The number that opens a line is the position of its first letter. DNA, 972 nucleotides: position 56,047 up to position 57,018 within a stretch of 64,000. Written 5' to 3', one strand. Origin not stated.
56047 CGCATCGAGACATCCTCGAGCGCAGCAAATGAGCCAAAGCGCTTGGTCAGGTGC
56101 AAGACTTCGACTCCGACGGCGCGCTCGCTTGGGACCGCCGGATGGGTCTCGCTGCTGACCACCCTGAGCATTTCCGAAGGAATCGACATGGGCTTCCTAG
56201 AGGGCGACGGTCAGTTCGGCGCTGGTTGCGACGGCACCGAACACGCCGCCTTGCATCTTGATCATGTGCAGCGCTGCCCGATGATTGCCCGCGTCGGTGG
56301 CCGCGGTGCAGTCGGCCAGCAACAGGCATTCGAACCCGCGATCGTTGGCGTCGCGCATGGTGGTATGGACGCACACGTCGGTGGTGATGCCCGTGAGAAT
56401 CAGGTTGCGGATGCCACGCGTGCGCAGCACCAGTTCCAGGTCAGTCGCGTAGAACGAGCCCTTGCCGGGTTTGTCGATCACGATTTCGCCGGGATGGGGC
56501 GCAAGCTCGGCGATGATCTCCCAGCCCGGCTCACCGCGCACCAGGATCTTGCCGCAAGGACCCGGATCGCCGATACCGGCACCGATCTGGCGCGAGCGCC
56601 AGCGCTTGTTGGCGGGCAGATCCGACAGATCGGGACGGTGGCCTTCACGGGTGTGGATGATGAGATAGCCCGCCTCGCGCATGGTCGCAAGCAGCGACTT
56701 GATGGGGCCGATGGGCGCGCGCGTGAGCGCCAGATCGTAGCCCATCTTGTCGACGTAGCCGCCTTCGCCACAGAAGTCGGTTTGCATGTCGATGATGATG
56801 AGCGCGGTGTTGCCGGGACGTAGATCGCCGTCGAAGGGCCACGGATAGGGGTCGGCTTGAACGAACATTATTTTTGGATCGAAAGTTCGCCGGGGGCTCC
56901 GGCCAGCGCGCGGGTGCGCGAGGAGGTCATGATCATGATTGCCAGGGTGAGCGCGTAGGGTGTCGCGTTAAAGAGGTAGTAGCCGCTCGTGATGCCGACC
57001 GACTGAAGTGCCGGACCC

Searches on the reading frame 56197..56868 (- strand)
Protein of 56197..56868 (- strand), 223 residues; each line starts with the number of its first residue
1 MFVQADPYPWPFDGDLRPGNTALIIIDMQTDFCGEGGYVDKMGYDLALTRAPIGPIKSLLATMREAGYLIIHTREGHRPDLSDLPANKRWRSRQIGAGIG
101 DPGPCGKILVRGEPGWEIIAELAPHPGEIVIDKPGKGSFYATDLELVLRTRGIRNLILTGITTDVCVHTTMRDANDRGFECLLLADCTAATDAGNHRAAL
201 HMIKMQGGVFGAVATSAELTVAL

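Call 20: search_protein_families(library=pfam, proteins=[window:56197-56868:-], max_evalue=0.00001)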
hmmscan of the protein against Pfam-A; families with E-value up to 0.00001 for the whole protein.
window:56197-56868:- (223 aa): 1 family
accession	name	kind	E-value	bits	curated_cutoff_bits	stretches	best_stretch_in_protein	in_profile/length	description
PF00857.26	Isochorismatase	-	3.3e-44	151.5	27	1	21-216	1-173/175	Isochorismatase domain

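Call 23: search_solved_structures(query=window:56197-56868:-, max_evalue=1e-10, show_alignments=2)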
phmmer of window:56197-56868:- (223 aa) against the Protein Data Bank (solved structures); distinct sequences matched with E-value up to 1e-10: 24.
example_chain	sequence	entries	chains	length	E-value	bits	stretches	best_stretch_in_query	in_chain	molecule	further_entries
6azo_A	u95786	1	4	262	3.9e-116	389.5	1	2-223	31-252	Putative amidase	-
5bk6_A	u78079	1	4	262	2.8e-115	386.7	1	2-223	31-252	Putative amidase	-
6azs_A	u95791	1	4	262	2.9e-115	386.7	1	2-223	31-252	Putative amidase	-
6azn_A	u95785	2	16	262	9.6e-115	385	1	2-223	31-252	Putative amidase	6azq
6xjm_A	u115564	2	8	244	3e-104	350.6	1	3-223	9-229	Biuret hydrolase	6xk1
6xix_A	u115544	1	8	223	1.2e-65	224.4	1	3-219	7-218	Cysteine hydrolase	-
6xj4_A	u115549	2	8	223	2.9e-64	219.8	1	3-219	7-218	Cysteine hydrolase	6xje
8bkd_A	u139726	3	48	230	1e-30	110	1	17-204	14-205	Ureidoacrylate amidohydrolase RutB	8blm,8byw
8bln_A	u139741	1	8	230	5e-30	107.7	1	17-204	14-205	Ureidoacrylate amidohydrolase RutB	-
8bll_A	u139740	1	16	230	2.5e-29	105.4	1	17-204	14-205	Ureidoacrylate amidohydrolase RutB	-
3kl2_A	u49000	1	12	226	2.8e-23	85.7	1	15-222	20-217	Putative isochorismatase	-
3irv_A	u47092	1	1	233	1.3e-20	77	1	15-193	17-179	CYSTEINE HYDROLASE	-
3eef_A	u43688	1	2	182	1.2e-17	67.2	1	51-191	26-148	N-carbamoylsarcosine amidase related protein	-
3hu5_A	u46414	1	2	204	2e-16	63.2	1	20-199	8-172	Isochorismatase family protein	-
3ot4_A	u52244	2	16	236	1.6e-15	60.3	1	37-205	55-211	Putative isochorismatase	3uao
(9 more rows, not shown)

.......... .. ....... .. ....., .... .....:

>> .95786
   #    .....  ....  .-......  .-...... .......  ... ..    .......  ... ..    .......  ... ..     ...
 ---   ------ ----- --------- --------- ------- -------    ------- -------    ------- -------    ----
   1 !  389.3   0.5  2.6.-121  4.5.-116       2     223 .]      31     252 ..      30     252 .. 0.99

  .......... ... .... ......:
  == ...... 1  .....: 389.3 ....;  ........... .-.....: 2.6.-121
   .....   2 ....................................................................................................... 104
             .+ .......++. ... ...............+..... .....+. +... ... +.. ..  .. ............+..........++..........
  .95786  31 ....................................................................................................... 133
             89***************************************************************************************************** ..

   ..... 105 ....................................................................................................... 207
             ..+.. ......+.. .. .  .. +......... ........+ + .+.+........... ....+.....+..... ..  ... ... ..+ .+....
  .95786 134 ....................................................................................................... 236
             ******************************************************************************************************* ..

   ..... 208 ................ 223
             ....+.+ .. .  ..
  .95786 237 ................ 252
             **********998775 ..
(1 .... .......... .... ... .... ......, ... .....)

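Call 24: search_protein_families(library=ncbifam, proteins=[window:56197-56868:-], max_evalue=0.001)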
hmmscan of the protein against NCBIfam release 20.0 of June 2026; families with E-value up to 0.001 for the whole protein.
window:56197-56868:- (223 aa): 5 families
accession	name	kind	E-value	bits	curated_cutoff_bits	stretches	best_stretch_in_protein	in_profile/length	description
NF050097.1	BiurAmidohydBiuH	equivalog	5.5e-128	424.9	370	1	3-223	1-221/221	biuret amidohydrolase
TIGR03614.1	RutB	equivalog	1.1e-37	129.8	377.95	1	16-219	11-215/226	pyrimidine utilization protein B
NF008517.0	PRK11440.1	equivalog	1.4e-19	70.7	195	1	112-203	80-171/188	hydrolase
NF008623.0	PRK11609.1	equivalog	7.3e-10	39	174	1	141-210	131-202/213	bifunctional nicotinamidase/pyrazinamidase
NF041461.1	C_hydro_YcaC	equivalog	1.9e-06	27.5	310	1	125-207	73-156/201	isochorismate family cysteine hydrolase YcaC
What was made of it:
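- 56197..56868 (-): biuH, biuret amidohydrolase. NCBIfam NF050097 at 424.9 bits (cut-off 370) (call 24).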
